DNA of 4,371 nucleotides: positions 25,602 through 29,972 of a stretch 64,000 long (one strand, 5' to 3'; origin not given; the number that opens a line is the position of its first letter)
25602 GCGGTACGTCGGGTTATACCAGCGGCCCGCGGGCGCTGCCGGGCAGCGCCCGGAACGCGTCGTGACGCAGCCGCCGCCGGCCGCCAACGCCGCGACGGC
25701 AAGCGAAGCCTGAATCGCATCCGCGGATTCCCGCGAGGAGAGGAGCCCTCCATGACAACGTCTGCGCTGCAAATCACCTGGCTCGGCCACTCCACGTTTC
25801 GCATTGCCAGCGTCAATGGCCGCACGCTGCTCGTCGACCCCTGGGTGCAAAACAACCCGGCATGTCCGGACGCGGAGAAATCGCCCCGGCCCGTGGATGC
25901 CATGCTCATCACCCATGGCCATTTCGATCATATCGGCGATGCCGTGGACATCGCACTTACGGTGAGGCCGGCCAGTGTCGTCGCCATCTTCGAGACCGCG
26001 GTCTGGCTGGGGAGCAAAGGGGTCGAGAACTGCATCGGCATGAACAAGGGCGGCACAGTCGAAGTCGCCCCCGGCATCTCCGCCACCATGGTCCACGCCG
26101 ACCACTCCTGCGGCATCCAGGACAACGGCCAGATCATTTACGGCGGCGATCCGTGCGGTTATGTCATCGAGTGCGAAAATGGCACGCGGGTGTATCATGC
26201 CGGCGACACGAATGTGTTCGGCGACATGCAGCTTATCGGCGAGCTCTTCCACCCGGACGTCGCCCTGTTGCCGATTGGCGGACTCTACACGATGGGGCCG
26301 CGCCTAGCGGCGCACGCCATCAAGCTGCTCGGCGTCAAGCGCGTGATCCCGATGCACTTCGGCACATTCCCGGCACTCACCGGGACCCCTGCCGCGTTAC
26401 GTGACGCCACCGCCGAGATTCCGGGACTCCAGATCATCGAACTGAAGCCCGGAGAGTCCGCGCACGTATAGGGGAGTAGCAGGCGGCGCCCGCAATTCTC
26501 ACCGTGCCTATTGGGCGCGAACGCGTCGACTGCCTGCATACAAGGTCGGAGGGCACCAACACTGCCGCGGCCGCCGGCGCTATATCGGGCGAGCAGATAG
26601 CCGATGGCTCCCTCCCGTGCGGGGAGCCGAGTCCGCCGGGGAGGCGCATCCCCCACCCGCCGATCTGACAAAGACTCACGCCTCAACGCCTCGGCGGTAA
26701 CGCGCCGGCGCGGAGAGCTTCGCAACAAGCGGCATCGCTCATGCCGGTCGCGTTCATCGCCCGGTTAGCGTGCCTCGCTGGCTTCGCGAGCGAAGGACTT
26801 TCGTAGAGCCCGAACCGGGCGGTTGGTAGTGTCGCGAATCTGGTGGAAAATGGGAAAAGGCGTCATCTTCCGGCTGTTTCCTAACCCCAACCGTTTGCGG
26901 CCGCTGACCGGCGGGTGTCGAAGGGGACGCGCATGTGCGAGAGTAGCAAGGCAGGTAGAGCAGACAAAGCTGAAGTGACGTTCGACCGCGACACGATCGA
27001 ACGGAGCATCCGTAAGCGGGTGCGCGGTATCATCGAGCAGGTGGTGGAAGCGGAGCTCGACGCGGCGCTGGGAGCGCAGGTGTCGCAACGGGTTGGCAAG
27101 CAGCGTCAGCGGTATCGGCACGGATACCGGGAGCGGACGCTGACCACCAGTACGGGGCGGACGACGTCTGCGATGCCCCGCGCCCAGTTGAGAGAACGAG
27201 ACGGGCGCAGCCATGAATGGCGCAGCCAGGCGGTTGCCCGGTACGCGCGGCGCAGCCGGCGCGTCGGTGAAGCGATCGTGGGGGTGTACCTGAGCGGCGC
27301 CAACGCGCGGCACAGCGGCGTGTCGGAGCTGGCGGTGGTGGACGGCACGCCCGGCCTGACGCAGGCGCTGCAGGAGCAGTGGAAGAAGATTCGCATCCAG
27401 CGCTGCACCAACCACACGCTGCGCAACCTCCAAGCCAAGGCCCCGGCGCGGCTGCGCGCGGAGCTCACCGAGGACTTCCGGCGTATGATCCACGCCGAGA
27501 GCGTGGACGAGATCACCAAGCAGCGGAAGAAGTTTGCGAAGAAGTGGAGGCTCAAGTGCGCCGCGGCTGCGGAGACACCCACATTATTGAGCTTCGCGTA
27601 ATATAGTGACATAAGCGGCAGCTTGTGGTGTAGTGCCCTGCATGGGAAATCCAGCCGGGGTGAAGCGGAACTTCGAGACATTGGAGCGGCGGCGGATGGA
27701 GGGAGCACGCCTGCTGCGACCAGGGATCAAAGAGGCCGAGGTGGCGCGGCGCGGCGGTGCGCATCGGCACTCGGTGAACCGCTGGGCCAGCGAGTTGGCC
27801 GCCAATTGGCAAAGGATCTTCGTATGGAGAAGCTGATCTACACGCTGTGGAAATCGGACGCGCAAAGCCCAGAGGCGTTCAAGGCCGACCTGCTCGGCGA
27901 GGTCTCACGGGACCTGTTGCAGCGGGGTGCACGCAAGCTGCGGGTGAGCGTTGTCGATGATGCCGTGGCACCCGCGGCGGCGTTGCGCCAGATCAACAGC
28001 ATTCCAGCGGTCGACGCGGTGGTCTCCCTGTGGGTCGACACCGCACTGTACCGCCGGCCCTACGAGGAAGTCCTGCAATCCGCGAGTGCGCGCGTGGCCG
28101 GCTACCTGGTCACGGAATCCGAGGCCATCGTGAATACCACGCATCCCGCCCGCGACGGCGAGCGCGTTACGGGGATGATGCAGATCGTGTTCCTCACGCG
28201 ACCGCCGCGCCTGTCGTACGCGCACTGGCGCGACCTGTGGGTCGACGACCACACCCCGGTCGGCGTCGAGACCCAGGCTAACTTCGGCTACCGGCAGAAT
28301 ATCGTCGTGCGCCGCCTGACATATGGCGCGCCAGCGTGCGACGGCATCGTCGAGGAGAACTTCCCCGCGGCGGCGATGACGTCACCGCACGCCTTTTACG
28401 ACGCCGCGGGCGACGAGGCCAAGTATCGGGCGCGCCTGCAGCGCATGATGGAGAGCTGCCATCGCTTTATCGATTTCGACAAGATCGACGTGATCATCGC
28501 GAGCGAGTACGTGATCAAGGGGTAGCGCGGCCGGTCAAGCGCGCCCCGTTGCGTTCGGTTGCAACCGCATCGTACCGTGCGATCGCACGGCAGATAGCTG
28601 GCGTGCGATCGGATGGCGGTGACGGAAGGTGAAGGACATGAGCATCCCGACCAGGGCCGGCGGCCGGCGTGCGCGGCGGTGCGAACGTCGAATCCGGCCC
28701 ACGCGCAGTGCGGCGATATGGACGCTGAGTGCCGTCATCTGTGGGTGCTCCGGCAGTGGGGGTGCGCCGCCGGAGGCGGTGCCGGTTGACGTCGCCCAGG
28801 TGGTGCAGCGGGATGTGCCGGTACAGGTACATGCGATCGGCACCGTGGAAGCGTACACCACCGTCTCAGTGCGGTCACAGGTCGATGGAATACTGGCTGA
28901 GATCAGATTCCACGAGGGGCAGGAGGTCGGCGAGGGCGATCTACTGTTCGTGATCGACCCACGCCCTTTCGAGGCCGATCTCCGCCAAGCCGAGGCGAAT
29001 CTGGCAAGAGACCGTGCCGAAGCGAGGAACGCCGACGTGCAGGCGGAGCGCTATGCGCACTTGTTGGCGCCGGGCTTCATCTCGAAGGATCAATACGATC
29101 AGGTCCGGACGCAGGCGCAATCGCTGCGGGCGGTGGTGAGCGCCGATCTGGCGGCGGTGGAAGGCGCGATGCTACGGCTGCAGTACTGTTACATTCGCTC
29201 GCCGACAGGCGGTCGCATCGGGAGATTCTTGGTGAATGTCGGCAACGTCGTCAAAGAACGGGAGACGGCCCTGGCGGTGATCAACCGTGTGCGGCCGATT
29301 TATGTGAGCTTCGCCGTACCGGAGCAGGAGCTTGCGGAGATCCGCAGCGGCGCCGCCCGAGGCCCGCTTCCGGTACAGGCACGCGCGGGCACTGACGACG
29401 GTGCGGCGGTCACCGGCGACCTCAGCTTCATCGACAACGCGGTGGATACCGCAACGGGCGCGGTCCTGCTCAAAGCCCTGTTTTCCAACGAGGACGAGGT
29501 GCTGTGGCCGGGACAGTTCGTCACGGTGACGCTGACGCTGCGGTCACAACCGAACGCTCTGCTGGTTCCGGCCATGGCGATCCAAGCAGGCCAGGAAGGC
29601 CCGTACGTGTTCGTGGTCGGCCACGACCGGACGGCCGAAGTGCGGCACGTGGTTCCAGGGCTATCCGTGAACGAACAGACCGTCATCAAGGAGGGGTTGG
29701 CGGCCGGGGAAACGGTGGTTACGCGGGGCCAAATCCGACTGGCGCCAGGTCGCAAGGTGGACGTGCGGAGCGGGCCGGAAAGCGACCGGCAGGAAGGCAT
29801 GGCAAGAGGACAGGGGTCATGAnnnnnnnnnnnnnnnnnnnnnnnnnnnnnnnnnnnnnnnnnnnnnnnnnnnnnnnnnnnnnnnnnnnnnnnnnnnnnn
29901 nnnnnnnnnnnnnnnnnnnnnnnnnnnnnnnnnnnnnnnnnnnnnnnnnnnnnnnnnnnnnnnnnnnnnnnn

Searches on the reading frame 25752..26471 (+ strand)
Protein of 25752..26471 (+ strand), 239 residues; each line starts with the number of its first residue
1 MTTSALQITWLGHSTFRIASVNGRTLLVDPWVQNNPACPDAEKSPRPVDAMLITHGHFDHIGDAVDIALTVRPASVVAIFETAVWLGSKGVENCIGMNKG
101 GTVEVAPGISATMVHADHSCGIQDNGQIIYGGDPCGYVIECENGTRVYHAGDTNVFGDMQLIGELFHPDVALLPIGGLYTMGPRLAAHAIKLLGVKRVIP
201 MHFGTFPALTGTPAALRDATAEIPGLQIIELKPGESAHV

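Call 30: search_protein_families(library=pfam, proteins=[window:25752-26471:+], max_evalue=0.001)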
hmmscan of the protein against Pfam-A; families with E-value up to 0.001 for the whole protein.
window:25752-26471:+ (239 aa): 3 families
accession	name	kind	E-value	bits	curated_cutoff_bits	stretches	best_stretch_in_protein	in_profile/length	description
PF12706.13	Lactamase_B_2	-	1.1e-28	100.7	27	1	24-203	1-200/200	Beta-lactamase superfamily domain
PF13483.12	Lactamase_B_3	-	6.8e-26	91.6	24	1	7-202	1-160/160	Beta-lactamase superfamily domain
PF00753.33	Lactamase_B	-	1e-11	45.6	22.7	1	9-202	2-196/196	Metallo-beta-lactamase superfamily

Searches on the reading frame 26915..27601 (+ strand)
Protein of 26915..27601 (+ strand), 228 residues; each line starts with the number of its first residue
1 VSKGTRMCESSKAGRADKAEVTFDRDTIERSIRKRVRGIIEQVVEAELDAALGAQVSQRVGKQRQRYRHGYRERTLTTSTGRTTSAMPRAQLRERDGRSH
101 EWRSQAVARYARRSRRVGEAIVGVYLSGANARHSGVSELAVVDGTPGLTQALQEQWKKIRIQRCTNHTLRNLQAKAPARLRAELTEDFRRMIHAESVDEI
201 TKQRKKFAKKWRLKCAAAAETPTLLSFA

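Call 30: search_protein_families(library=pfam, proteins=[window:26915-27601:+], max_evalue=0.001)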
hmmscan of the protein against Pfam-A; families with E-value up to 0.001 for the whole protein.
window:26915-27601:+ (228 aa): 1 family
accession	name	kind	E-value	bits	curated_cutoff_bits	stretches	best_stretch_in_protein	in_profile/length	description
PF00872.24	Transposase_mut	-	1.1e-22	80.9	21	2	27-132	21-118/379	Transposase, Mutator family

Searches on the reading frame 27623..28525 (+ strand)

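Call 30: search_protein_families(library=pfam, proteins=[window:27623-28525:+], max_evalue=0.001)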
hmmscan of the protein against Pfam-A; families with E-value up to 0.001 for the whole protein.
window:27623-28525:+ (300 aa): 1 family
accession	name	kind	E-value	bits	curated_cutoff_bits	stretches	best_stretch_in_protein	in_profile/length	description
PF07110.17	EthD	-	0.00016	23.2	22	0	195-285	2-95/96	EthD domain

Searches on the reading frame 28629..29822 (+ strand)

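Call 30: search_protein_families(library=pfam, proteins=[window:28629-29822:+], max_evalue=0.001)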
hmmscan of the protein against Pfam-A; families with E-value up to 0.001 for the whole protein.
window:28629-29822:+ (397 aa): 4 families
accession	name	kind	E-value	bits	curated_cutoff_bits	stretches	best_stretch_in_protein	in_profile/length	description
PF16576.10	HlyD_D23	-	1.4e-15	57.6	30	1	66-298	5-214/214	Barrel-sandwich domain of CusB or HlyD membrane-fusion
PF13437.12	HlyD_3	-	1.6e-11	45.3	22.2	1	189-290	2-101/106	HlyD family secretion protein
PF13533.13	Biotin_lipoyl_2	-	1e-07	32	29.8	1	79-110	1-32/32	Biotin-lipoyl like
PF00364.28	Biotin_lipoyl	-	0.00011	22.3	22.1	0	78-109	42-73/73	Biotin-requiring enzyme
